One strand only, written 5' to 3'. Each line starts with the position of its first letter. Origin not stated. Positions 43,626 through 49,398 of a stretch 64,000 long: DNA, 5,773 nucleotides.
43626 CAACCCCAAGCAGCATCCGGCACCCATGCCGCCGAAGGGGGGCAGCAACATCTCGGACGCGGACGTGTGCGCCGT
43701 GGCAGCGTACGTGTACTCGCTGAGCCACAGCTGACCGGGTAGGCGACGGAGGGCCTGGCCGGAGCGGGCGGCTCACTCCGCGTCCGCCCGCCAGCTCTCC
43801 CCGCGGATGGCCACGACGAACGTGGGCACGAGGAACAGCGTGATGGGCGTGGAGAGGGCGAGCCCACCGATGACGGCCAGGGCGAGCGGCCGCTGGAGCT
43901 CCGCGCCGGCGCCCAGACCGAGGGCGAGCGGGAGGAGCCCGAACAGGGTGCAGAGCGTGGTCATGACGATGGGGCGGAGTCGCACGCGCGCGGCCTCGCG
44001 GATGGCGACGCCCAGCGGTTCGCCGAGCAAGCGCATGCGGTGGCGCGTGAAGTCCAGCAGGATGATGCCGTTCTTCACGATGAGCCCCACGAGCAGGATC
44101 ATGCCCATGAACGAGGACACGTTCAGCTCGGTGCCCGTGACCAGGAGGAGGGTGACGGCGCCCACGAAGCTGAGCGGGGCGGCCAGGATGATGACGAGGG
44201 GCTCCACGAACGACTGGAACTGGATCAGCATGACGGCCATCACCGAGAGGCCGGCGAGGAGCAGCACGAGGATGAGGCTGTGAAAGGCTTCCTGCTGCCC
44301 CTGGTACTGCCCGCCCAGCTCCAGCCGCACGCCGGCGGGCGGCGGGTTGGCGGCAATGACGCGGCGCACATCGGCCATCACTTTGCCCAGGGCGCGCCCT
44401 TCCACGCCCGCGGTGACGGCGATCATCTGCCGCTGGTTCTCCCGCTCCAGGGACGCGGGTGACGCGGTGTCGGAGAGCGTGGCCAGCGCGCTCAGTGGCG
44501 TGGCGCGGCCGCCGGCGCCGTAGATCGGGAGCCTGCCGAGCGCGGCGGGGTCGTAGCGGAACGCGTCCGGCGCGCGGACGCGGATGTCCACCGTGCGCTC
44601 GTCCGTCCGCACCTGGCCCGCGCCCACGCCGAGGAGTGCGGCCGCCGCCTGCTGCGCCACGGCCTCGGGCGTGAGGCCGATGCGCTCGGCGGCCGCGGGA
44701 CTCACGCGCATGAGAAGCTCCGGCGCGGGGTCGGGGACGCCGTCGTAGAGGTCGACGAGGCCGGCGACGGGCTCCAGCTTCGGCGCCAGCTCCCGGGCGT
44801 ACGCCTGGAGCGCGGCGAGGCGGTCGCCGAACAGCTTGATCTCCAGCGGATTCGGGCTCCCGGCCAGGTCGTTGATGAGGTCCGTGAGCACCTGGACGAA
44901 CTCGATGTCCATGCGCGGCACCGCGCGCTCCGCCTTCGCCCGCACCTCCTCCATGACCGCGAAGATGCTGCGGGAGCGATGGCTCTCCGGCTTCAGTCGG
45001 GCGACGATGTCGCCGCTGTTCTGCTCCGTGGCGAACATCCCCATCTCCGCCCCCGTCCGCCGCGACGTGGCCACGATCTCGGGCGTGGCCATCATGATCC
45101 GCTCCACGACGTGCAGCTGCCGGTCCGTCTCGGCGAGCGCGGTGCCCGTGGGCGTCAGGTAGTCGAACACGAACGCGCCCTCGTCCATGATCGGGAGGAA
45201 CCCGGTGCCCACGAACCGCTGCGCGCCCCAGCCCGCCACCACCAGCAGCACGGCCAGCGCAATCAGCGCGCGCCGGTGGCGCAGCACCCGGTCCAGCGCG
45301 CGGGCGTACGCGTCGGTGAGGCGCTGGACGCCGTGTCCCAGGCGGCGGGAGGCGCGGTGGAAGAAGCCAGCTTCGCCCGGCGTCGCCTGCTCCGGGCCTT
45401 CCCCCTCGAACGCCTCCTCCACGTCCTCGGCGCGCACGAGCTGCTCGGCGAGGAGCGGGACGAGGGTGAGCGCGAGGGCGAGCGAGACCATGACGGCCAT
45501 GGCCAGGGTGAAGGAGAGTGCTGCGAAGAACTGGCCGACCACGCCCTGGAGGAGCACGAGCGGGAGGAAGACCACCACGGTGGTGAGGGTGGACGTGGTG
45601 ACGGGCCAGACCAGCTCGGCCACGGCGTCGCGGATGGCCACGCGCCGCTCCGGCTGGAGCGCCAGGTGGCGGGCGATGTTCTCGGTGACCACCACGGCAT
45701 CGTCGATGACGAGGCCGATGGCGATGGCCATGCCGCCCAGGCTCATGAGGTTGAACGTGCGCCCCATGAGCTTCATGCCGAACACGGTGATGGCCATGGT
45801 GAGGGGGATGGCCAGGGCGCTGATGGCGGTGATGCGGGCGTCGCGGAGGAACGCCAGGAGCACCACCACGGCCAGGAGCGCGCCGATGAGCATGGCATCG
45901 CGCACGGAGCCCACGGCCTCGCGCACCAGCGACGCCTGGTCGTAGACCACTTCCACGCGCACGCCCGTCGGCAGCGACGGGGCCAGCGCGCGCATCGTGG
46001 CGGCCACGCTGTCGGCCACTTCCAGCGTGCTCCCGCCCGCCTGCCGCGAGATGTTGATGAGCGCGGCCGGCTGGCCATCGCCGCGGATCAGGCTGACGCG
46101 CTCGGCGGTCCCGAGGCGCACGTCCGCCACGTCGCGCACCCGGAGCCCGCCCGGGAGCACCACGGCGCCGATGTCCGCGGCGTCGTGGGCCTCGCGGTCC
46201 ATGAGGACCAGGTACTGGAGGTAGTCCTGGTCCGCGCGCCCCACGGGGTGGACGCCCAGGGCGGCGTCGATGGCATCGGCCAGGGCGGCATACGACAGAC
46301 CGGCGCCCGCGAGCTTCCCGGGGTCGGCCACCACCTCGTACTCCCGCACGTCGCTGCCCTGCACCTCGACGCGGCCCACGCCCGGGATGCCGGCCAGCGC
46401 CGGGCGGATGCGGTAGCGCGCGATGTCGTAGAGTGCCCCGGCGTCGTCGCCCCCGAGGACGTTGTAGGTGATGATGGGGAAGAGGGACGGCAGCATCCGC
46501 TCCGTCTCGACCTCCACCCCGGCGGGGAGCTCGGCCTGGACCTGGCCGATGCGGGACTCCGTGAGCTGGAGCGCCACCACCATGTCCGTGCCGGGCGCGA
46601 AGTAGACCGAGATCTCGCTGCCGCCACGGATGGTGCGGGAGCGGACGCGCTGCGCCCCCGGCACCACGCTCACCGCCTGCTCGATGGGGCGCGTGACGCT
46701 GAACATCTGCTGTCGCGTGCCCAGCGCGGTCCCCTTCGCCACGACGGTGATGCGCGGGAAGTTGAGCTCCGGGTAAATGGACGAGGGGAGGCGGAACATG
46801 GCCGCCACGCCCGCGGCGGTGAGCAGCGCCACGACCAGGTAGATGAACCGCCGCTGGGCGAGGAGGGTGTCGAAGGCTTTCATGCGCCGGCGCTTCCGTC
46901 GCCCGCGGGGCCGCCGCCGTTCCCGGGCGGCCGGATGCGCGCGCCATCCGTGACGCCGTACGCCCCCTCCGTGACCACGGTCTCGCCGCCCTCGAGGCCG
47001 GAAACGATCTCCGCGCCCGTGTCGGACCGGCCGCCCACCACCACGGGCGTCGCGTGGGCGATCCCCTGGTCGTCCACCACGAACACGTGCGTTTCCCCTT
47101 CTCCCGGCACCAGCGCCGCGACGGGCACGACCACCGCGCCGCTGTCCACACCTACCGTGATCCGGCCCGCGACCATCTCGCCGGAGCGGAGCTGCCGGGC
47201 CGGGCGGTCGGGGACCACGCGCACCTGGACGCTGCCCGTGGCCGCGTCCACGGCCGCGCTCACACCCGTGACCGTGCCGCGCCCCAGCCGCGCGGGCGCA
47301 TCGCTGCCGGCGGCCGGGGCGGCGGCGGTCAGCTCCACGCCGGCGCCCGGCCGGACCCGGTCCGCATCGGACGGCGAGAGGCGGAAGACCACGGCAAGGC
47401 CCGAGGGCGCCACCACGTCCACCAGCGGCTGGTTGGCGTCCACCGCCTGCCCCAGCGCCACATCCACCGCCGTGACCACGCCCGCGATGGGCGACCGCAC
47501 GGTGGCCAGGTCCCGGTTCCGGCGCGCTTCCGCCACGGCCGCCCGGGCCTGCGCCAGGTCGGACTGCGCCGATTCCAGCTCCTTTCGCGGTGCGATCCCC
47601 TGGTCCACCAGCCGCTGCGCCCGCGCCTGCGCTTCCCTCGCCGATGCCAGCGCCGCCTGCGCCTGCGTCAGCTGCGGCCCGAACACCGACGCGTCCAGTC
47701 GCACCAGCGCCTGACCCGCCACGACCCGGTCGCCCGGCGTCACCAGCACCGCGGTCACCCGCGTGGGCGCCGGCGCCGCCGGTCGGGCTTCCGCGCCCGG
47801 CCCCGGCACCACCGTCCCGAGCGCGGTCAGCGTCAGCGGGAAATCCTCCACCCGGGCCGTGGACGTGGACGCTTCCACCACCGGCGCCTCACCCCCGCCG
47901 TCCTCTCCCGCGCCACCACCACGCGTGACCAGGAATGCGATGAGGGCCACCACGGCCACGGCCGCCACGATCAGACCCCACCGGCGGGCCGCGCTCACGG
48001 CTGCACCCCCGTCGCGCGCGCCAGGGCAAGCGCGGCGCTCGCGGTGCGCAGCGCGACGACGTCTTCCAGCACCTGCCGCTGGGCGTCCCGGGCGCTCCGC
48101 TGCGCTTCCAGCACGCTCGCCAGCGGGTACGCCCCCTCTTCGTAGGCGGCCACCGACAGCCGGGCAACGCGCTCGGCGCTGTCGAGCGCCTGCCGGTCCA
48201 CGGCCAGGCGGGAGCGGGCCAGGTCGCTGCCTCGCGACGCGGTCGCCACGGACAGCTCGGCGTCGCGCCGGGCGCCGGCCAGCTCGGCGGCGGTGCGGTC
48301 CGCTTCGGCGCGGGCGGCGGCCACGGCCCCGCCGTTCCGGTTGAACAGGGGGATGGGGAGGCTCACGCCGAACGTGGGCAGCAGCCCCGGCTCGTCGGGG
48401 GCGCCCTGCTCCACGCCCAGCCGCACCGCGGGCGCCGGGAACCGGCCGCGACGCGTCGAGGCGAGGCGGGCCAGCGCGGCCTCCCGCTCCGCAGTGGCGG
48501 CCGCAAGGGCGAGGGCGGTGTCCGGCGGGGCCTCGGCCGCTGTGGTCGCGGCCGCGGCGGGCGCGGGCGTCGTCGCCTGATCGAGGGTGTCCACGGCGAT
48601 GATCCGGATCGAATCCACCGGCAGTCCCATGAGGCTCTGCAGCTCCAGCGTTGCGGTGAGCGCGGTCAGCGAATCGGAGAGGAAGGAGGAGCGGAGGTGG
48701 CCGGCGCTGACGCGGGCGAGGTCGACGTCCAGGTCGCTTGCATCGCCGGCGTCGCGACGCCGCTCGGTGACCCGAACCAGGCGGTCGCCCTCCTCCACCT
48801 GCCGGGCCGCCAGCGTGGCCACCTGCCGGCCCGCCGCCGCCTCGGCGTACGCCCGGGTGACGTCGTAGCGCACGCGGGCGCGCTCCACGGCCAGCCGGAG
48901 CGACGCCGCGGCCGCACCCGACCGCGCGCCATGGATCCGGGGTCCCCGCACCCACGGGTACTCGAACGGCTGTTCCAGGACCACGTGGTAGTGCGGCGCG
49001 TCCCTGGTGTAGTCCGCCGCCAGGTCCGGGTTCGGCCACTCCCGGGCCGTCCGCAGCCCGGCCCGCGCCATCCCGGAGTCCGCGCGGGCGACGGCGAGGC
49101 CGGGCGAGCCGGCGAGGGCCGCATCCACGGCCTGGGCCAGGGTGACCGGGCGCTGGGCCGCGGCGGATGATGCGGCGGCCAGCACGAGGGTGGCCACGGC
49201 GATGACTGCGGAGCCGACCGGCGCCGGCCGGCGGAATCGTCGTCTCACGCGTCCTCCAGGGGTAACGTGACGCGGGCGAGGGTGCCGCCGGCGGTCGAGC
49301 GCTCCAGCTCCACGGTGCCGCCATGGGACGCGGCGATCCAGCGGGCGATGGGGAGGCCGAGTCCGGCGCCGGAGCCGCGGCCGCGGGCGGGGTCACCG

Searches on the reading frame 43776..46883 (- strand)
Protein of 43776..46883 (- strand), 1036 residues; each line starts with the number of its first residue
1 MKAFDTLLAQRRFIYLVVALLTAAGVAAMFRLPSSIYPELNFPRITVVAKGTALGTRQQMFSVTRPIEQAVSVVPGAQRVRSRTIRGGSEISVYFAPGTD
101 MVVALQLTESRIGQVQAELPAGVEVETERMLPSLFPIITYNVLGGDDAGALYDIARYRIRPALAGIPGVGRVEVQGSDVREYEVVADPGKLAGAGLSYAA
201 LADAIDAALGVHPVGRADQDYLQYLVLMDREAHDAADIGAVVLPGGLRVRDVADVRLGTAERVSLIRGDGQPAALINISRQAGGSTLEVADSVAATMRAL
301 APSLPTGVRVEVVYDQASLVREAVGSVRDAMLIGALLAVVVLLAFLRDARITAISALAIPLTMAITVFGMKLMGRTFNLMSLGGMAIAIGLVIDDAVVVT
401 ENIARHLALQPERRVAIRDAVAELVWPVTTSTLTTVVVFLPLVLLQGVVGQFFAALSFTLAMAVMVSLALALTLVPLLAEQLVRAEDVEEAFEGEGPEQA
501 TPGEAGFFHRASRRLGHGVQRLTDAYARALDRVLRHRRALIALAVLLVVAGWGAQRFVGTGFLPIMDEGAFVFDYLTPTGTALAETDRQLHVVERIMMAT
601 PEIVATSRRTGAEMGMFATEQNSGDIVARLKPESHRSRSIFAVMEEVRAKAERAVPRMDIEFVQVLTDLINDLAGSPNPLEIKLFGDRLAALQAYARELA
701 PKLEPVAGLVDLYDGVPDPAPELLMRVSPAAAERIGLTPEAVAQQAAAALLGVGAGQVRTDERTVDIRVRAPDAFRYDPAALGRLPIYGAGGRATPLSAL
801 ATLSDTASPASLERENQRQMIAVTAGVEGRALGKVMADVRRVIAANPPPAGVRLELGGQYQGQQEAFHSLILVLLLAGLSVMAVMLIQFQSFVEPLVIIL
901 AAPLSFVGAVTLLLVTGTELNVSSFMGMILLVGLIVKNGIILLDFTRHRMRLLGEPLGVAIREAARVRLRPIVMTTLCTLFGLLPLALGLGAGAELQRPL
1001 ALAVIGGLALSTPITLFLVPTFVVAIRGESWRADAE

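Call 69: search_protein_families(library=pfam, proteins=[window:43776-46883:-], max_evalue=0.001)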
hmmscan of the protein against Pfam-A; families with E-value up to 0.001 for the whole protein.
window:43776-46883:- (1036 aa): 3 families
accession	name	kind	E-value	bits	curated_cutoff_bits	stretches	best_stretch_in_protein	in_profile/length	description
PF00873.25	ACR_tran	-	2.1e-220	734.7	28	1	6-1026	4-1020/1021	AcrB/AcrD/AcrF family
PF02355.23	SecD_SecF_C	-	8.9e-11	42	20.5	2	865-1026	28-186/189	Protein export membrane protein SecD/SecF, C-terminal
PF03176.21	MMPL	-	3.2e-09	36.6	20.5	1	819-1025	90-301/333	MMPL family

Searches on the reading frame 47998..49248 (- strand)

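Call 69: search_protein_families(library=pfam, proteins=[window:47998-49248:-], max_evalue=0.001)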
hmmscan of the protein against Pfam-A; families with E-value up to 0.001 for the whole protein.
window:47998-49248:- (417 aa): 1 family
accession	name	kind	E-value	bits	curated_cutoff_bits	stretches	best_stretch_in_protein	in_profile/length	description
PF02321.23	OEP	-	6.8e-37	127.5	22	2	247-409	14-184/187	Outer membrane efflux protein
